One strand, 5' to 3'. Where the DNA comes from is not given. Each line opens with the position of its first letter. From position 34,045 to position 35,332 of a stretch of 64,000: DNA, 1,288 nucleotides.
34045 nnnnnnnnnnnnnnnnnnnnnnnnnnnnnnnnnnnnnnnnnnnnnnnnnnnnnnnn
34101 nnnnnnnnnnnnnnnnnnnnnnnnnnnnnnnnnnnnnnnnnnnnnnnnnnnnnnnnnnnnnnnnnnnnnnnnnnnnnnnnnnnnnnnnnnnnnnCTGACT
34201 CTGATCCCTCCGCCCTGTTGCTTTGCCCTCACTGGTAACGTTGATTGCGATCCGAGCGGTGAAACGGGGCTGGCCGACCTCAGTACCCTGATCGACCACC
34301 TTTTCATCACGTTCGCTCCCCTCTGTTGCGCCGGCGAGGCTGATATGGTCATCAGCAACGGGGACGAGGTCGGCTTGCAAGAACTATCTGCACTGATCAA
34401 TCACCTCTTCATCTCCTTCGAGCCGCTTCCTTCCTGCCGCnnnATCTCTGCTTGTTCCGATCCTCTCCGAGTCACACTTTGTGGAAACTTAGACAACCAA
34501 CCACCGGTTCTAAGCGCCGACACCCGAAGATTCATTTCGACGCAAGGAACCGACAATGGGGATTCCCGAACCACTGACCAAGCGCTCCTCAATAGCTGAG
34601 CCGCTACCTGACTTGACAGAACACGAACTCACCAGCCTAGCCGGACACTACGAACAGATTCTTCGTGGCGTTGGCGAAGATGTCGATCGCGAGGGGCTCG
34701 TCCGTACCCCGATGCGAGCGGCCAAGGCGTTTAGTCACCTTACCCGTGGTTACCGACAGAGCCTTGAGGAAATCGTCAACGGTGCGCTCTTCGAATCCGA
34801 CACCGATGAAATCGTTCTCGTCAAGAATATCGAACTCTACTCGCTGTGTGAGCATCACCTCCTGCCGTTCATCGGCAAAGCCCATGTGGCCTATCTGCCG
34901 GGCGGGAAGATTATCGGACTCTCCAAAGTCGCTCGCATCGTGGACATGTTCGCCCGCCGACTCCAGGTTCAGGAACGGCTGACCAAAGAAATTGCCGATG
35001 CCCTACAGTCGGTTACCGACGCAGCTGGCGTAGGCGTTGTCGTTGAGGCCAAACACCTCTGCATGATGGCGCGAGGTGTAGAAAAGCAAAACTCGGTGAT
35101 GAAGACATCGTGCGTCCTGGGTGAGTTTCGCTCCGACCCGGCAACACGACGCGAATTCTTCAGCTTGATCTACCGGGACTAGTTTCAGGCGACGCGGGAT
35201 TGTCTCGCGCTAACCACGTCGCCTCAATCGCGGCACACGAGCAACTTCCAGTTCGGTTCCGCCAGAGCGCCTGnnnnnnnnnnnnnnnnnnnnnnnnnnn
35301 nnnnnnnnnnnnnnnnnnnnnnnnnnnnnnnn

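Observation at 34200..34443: Shared roughly 75-aa C-terminal module with two dockerin/EF-hand-like repeats and conserved cysteines on three secreted proteins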

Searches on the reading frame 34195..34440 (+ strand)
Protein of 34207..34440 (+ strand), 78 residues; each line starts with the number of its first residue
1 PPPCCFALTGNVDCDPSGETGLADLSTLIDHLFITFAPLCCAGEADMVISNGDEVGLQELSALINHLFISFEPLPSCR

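Call 10: search_protein_families(library=ncbifam, proteins=[window:34207-34440:+], max_evalue=10)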
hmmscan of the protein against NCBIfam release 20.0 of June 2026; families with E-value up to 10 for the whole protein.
seq(78 aa): 0 families

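Call 11: search_protein_families(library=pfam, proteins=[window:34207-34440:+], max_evalue=10)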
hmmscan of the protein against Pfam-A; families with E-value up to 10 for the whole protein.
seq(78 aa): 0 families

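Call 13: find_homologous_proteins(query=A1, max_evalue=0.01)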
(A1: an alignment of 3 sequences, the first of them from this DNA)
Query A1 (3 sequences) (82 aa, profile of the alignment): 7 proteins with E <= 0.01 among 40 candidates.
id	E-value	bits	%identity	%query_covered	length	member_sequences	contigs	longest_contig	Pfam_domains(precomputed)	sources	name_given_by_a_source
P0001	2.9e-22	97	52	91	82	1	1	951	-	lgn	-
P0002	1.2e-19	88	46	90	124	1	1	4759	-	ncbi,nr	ncbi:MAG: hypothetical protein HY851_01360, partial [candidate division Zixibacteria bacterium]|nr:h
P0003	4.2e-19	86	50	85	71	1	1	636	-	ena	-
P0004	8.7e-18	82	48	85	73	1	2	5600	-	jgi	-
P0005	5.7e-17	80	49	85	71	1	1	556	-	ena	-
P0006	1.8e-12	65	47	90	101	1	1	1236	-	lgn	-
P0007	3.3e-10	58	47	65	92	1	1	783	-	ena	-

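Call 18: search_solved_structures(query=A2, max_evalue=10, show_alignments=3)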
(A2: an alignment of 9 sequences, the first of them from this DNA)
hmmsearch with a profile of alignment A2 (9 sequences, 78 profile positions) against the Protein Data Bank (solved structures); distinct sequences matched with E-value up to 10: 5.
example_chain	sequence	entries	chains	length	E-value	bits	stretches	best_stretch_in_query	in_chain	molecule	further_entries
4fl4_A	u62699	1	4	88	0.022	18.3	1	9-67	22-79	Glycoside hydrolase family 9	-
4cj0_A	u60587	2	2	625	0.67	13.5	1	10-67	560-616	ENDOGLUCANASE D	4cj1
1clc_A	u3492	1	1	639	0.68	13.5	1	10-67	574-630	ENDOGLUCANASE CELD; EC: 3.2.1.4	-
8x3a_A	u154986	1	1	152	6.3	10.4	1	9-67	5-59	Serine protease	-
8x39_A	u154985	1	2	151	7.5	10.2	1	9-67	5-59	Serine protease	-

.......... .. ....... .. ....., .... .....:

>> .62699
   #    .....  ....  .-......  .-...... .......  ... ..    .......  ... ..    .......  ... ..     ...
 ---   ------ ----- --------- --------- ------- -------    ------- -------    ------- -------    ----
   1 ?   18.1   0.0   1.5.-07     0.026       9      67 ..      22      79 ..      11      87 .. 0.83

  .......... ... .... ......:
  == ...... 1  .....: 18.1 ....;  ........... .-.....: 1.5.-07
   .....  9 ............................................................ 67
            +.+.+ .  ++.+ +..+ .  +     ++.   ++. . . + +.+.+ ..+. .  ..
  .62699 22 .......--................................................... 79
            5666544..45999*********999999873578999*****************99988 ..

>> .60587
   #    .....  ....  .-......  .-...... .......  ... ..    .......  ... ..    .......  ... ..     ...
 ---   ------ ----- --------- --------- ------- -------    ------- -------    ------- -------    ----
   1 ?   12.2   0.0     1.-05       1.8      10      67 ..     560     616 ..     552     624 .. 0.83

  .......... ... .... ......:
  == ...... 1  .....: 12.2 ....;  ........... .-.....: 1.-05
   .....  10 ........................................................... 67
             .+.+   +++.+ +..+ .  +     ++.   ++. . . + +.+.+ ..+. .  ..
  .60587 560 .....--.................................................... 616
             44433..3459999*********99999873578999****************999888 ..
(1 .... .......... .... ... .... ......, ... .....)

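Call 22: search_protein_representatives(alignment_id=A2)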
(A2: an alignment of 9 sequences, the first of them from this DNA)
Query: 9 sequences, 78 profile positions. Proteins with E-value up to 0.001 (for the whole library): 5799; up to 1e-10: 2257; up to 1e-30: 44. The best 150 are listed.
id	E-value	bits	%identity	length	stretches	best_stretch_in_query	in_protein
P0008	7.7e-50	183.2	-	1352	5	4-77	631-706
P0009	6.1e-45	167.6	-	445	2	3-77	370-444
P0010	1.5e-40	153.5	-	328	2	2-78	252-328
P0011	3.6e-39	149.1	-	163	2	3-74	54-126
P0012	1.8e-37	143.6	-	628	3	3-78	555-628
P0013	7.9e-37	141.6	-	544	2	2-78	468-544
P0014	1.4e-36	140.7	-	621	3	3-70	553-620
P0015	3.2e-36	139.6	-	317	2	2-78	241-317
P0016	3.6e-35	136.2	-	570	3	3-70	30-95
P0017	9.5e-35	134.9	-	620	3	3-78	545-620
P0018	2.7e-34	133.4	-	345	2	3-77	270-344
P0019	5.6e-34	132.4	-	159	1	3-78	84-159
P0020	1.0e-33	131.6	-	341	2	3-78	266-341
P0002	2.5e-33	130.4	-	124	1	2-78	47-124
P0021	2.7e-33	130.2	-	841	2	3-78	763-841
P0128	3.2e-28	114.0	-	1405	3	3-78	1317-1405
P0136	5.1e-28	113.3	-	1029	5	4-77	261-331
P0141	5.6e-28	113.2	-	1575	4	6-78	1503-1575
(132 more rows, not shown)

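Call 28: find_homologous_proteins(query=A3, max_evalue=0.00001)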
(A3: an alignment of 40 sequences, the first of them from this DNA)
Query A3 (40 sequences) (80 aa, profile of the alignment): 94 proteins with E <= 0.00001 among 467 candidates.
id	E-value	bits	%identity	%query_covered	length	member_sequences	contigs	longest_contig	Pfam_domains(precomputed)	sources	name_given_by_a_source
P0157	1.3e-33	133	50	98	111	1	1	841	-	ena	-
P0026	2.0e-33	132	49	94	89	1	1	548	-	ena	-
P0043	3.8e-33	131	53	94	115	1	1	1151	-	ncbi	ncbi:MAG: hypothetical protein D6800_07920, partial [Candidatus Zixiibacteriota bacterium]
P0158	4.9e-33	131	45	94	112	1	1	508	-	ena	-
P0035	5.5e-33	131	47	94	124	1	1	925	PF07593.19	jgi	jgi:hypothetical protein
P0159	7.8e-33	130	47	98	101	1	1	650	-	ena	-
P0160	1.2e-32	130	50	94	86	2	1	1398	-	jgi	jgi:hypothetical protein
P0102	2.5e-32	129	44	94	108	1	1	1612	-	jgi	jgi:hypothetical protein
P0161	5.0e-32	128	47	90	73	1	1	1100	-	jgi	jgi:hypothetical protein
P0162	7.8e-32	127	47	95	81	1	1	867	-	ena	-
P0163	1.1e-31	127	49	90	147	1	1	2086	-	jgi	jgi:hypothetical protein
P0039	1.4e-31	126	47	93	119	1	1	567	-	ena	-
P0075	2.6e-31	126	43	94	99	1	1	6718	-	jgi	jgi:hypothetical protein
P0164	2.8e-31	126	50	95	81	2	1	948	-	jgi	-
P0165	6.3e-31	124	46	93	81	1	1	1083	-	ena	-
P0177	1.2e-28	117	44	94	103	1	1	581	PF00404.25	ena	-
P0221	9.5e-18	82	39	95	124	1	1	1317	PF00404.25,PF00082.28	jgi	-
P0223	1.0e-16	79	31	80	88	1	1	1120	PF00404.25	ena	-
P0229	2.4e-10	58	36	90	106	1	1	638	PF00404.25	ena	-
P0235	7.2e-6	44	48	50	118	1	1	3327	PF00404.25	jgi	-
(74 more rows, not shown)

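Call 39: predict_structure(alignment_id=A5)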
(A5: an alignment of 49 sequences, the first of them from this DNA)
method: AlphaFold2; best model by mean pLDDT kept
length: 80 residues; sequences in the alignment: 49
mean_pLDDT: 86.8   pTM: 0.78
mean pLDDT of the five models: 86.8, 85.5, 85.2, 84.8, 84.6
residues with pLDDT >= 90: 49; 70-90: 19; 50-70: 10; < 50: 2
segments of 3 or more residues with pLDDT < 50: none
pLDDT, mean of each block of 10 residues (from residue 1): 62 90 96 97 89 76 96 88
secondary structure, 60 per line:
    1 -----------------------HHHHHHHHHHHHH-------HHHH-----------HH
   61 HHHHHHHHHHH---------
elements in order: H24-36 H44-47 H59-71

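Call 42: search_protein_families(library=pfam, alignment_id=A6, max_evalue=0.001)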
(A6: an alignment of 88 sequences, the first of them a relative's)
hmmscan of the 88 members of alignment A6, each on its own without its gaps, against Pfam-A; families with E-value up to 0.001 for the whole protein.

A. member 1, P0009 (445 aa): 1 family
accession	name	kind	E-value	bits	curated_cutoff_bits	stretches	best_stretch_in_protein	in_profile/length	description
PF00404.24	Dockerin_1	-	0.0003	21.4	22.9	0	40-86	8-55/57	Dockerin type I domain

B. families by the number of members that match (of 88 scanned): 91 families (the first 25 are shown)
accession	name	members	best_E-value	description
PF02412.23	TSP_3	14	4.3e-62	Thrombospondin type 3 repeat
PF00404.24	Dockerin_1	13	3.6e-12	Dockerin type I domain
PF00801.26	PKD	7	2.5e-32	PKD domain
PF18911.6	PKD_4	6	6.8e-44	PKD domain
PF06739.17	SBBP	6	1.1e-34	Beta-propeller repeat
PF25778.1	DUF7948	5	1.7e-67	Domain of unknown function (DUF7948)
PF13517.12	FG-GAP_3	4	9.1e-83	FG-GAP-like repeat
PF13229.12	Beta_helix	4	4.9e-35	Right handed beta helix region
PF08309.17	LVIVD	3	6.3e-85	LVIVD repeat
PF01839.29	FG-GAP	3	1.6e-40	FG-GAP repeat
PF24595.1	DUF7619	3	2.5e-27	Domain of unknown function (DUF7619)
PF05048.19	NosD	3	7.6e-26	Periplasmic copper-binding protein (NosD)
PF13385.13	Laminin_G_3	3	3.8e-25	Concanavalin A-like lectin/glucanases superfamily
PF13620.12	CarboxypepD_reg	2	1.4e-28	Carboxypeptidase regulatory-like domain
PF20773.4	InhA-like_MAM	2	7e-24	Immune inhibitor A-like, MAM domain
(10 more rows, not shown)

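Call 52: search_protein_families(library=pfam, proteins=[P0012, P0016, P0017, P0136, P0008, P0141, P0128, P0010, P0020], max_evalue=0.01)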
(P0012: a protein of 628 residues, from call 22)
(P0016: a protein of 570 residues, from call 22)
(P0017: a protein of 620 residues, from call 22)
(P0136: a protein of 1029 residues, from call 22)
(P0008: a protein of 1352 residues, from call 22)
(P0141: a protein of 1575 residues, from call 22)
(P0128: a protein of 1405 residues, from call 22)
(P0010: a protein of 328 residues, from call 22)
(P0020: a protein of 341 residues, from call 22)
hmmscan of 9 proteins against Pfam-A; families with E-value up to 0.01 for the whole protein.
P0012 (628 aa): 1 family
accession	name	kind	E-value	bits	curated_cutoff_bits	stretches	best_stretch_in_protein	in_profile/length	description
PF00404.24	Dockerin_1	-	1e-06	29.3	22.9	1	259-308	2-52/57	Dockerin type I domain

P0016 (570 aa): 0 families

P0017 (620 aa): 1 family
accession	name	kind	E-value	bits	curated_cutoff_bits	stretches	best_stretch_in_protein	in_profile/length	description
PF00404.24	Dockerin_1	-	3.6e-08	33.9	22.9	0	249-301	2-55/57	Dockerin type I domain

P0136 (1029 aa): 1 family
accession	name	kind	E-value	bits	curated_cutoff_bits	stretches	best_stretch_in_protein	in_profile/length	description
PF00404.24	Dockerin_1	-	3.6e-12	46.7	22.9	2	721-774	2-56/57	Dockerin type I domain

P0008 (1352 aa): 5 families
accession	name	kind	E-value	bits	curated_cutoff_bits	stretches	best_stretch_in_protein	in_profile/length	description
PF00082.27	Peptidase_S8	-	1.2e-40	140.1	21.8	1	140-365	1-276/288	Subtilase family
PF18962.6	Por_Secre_tail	-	7.3e-08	33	27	1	1274-1347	2-72/75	Secretion system C-terminal sorting domain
PF22148.1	Fervidolysin_NPro-like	-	1.3e-07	32.3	21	1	25-96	9-81/81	Fervidolysin N-terminal prodomain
PF13860.13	FlgD_ig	-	1.2e-05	25.6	27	1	1290-1339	21-75/79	FlgD Ig-like domain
PF00404.24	Dockerin_1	-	0.0041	17.7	22.9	0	398-424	2-28/57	Dockerin type I domain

P0141 (1575 aa): 3 families
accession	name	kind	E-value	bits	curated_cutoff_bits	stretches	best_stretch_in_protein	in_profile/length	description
PF00082.27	Peptidase_S8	-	8.7e-45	153.7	21.8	1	141-373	1-280/288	Subtilase family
PF02412.23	TSP_3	-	1.7e-26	92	25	6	636-679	1-36/36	Thrombospondin type 3 repeat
PF00404.24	Dockerin_1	-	0.00019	22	22.9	1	1245-1299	2-57/57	Dockerin type I domain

P0128 (1405 aa): 5 families
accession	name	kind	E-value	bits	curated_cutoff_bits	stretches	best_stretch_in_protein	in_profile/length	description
PF18911.6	PKD_4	-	3.9e-39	133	27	3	970-1019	22-71/85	PKD domain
PF00801.26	PKD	-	2.3e-31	108.1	23.5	3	961-1019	6-68/80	PKD domain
PF24595.1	DUF7619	-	1.6e-25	90.1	27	1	1171-1300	1-123/133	Domain of unknown function (DUF7619)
PF17161.10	DUF5123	-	1.1e-05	27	35.1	1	194-297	3-103/113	Domain of unknown function (DUF5123)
PF02412.23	TSP_3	-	0.0063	16.6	25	0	541-562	13-34/36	Thrombospondin type 3 repeat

P0010 (328 aa): 1 family
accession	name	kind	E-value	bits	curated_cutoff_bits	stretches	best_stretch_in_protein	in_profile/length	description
PF00404.24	Dockerin_1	-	0.00087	19.9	22.9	0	33-83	2-54/57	Dockerin type I domain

P0020 (341 aa): 0 families

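Call 76: search_solved_structures(query=A5, max_evalue=1, show_alignments=1)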
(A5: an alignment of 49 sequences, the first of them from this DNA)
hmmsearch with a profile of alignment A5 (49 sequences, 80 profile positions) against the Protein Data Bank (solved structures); distinct sequences matched with E-value up to 1: 13.
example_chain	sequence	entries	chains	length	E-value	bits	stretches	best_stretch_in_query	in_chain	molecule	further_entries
4fl4_A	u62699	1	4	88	2.5e-05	27.5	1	11-74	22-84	Glycoside hydrolase family 9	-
4cj0_A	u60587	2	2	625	0.00055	23.3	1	11-73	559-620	ENDOGLUCANASE D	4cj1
1clc_A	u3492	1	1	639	0.00056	23.3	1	11-73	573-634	ENDOGLUCANASE CELD; EC: 3.2.1.4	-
2yik_A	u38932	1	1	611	0.036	17.4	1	13-75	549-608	ENDOGLUCANASE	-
8x39_A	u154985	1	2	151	0.12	15.8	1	12-71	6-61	Serine protease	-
8x3a_A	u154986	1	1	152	0.12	15.8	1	12-71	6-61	Serine protease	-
2ccl_B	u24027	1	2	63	0.27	14.7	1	11-70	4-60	ENDO-1,4-BETA-XYLANASE Y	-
1ohz_B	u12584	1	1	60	0.62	13.5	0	12-70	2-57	ENDO-1,4-BETA-XYLANASE Y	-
6gzc_A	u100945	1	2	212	0.66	13.4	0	8-38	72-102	Katanin p80 WD40 repeat-containing subunit B1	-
5lb7_A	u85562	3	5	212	0.7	13.3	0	8-38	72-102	Katanin p80 WD40 repeat-containing subunit B1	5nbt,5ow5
2vn5_B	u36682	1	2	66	0.78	13.2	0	21-76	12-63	ENDOGLUCANASE A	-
1daq_A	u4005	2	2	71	0.86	13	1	9-74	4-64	ENDOGLUCANASE SS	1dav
2mte_A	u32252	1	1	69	0.92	12.9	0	10-74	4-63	Cellulose 1,4-beta-cellobiosidase (reducing end) CelS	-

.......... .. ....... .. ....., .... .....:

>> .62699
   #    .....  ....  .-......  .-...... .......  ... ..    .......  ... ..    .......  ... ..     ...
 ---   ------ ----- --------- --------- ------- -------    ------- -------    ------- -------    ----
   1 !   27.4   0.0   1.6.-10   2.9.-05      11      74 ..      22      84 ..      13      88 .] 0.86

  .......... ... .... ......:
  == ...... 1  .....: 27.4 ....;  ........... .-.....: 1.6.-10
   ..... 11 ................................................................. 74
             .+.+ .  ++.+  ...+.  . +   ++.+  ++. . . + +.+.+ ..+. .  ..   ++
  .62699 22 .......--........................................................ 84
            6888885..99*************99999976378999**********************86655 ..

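Call 81: search_protein_families(library=pfam, alignment_id=A3, max_evalue=1)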
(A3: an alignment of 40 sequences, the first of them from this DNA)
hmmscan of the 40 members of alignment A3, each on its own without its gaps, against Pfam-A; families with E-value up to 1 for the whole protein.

A. member 1, seq(80 aa): 0 families

B. families by the number of members that match (of 40 scanned): 17 families
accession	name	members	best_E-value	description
PF00404.24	Dockerin_1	18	0.00032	Dockerin type I domain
PF16017.11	BTB_3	3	0.00046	BTB/POZ domain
PF10375.14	GRAB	2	0.21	GRAB domain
PF04639.17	Baculo_E56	1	0.018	Baculoviral E56 protein, specific to ODV envelope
PF21536.4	BTB_KLHL33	1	0.043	Kelch-like protein 33-like, BTB/POZ domain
PF21639.3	ORC5_lid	1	0.05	ORC5, lid domain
PF19158.5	DUF5840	1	0.086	Family of unknown function (DUF5840)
PF02671.26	PAH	1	0.13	Paired amphipathic helix repeat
PF19405.4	DUF5978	1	0.15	Family of unknown function (DUF5978)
PF23979.1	DUF7304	1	0.16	Domain of unknown function (DUF7304)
PF23844.1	NCTSP_N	1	0.19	Non-contractile tail sheath N-terminal domain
PF12510.13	Smoothelin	1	0.19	Smoothelin cytoskeleton protein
PF19771.4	DUF6257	1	0.21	Family of unknown function (DUF6257)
PF00651.37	BTB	1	0.22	BTB/POZ domain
PF18335.7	SH3_13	1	0.25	ATP-dependent RecD-like DNA helicase SH3 domain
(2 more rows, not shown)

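Call 82: search_protein_families(library=ncbifam, alignment_id=A3, max_evalue=1)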
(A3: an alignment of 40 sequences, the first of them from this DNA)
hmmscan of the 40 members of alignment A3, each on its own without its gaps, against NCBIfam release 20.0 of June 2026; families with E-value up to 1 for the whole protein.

A. member 1, seq(80 aa): 0 families

B. families by the number of members that match (of 40 scanned): 7 families
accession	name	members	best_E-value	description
NF045500.1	Omp28_seleno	18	2.4e-05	Omp28-related selenoprotein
NF033525.2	lasso_albusnod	7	0.00088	albusnodin family lasso peptide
NF041540.1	dockerin_GC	2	0.025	GC-type dockerin domain-anchored protein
NF009013.0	PRK12355.2-4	1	0.0077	type-F conjugative transfer system mating-pair stabilization protein TraN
TIGR01697.1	PNPH-PUNA-XAPA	1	0.061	inosine/guanosine/xanthosine phosphorylase family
TIGR00337.1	PyrG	1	0.24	glutamine hydrolyzing CTP synthase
NF033522.2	lasso_benenodin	1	0.33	benenodin family lasso peptide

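Call 86: fold_search(model_id=the predicted structure, library=pdb)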
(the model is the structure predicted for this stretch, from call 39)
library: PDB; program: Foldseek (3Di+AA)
matches with E <= 10: 36; with E <= 0.001: 0
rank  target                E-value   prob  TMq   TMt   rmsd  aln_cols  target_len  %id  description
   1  4fl4_G                2.2e-02  1.00  0.70  0.82   1.8        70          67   23  Scaffoldin conformation and dynamics revealed by a ternary complex from the Clostridium thermocellum cellulosome (released 2012-06-27)
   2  4fl4_A                3.2e-02  1.00  0.71  0.83   1.6        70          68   23  Scaffoldin conformation and dynamics revealed by a ternary complex from the Clostridium thermocellum cellulosome (released 2012-06-27)
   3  2mte_MODEL_1_A        7.6e-02  0.93  0.66  0.74   3.5        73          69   15  Solution structure of Doc48S (released 2014-10-15)
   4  5n5p_B                9.6e-02  0.89  0.62  0.57   3.8        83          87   23  Crystal structure of Ruminococcus flavefaciens' type III complex containing the fifth cohesin from scaffoldin B and th (released 2018-02-28)
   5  4fl4_D                1.4e-01  0.97  0.63  0.77   1.4        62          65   21  Scaffoldin conformation and dynamics revealed by a ternary complex from the Clostridium thermocellum cellulosome (released 2012-06-27)
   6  5nrm_B                1.7e-01  0.89  0.59  0.69   2.5        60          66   12  Crystal structure of the sixth cohesin from Acetivibrio cellulolyticus' scaffoldin B in complex with Cel5 dockerin S51 (released 2018-01-31)
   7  2ccl_B                1.8e-01  0.84  0.57  0.71   2.8        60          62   20  THE S45A, T46A MUTANT OF THE TYPE I COHESIN-DOCKERIN COMPLEX FROM THE CELLULOSOME OF CLOSTRIDIUM THERMOCELLUM (released 2007-02-13)
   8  2vn6_B                2.1e-01  0.77  0.55  0.67   3.0        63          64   17  The Clostridium cellulolyticum dockerin displays a dual binding mode for its cohesin partner (released 2008-05-13)
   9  4dh2_D                3.4e-01  0.75  0.64  0.72   2.9        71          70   15  Crystal structure of Coh-OlpC(Cthe_0452)-Doc435(Cthe_0435) complex: A novel type I Cohesin-Dockerin complex from Clost (released 2012-11-28)
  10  4dh2_B                3.9e-01  0.69  0.63  0.69   3.4        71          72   15  Crystal structure of Coh-OlpC(Cthe_0452)-Doc435(Cthe_0435) complex: A novel type I Cohesin-Dockerin complex from Clost (released 2012-11-28)
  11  5nrk_D                4.3e-01  0.69  0.58  0.68   2.6        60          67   12  Crystal structure of the sixth cohesin from Acetivibrio cellulolyticus' scaffoldin B in complex with Cel5 dockerin S15 (released 2018-01-31)
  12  2vn5_B                5.8e-01  0.51  0.50  0.69   3.4        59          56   17  The Clostridium cellulolyticum dockerin displays a dual binding mode for its cohesin partner (released 2008-05-20)
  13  2vn5_D                5.8e-01  0.47  0.50  0.70   3.4        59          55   17  The Clostridium cellulolyticum dockerin displays a dual binding mode for its cohesin partner (released 2008-05-20)
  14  6kge_B                6.8e-01  0.44  0.54  0.69   3.1        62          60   16  Crystal structure of CaDoc0917(R16D)-CaCohA2 complex at pH 5.5 (released 2020-07-08)
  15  6kgf_B                6.8e-01  0.41  0.51  0.65   3.1        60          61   18  Crystal structure of CaDoc0917(R16D)-CaCohA2 complex at pH 8.2 (released 2020-07-08)
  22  4fl4_J                1.4e+00  0.38  0.58  0.68   2.6        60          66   18  Scaffoldin conformation and dynamics revealed by a ternary complex from the Clostridium thermocellum cellulosome (released 2012-06-27)
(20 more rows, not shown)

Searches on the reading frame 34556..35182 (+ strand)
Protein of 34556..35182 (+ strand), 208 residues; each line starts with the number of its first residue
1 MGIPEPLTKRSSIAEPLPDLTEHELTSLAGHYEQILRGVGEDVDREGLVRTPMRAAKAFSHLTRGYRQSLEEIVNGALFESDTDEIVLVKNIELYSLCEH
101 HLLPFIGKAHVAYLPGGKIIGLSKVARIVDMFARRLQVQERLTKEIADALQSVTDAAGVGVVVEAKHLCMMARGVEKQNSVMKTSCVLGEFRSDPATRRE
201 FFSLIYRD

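Call 19: search_protein_families(library=pfam, proteins=[window:34556-35182:+], max_evalue=0.001)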
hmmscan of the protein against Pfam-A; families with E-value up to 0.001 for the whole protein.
window:34556-35182:+ (208 aa): 1 family
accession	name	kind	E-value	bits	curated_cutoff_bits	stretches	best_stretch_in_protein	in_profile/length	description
PF01227.27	GTP_cyclohydroI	-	7.2e-74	247.5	27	1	31-205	4-178/179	GTP cyclohydrolase I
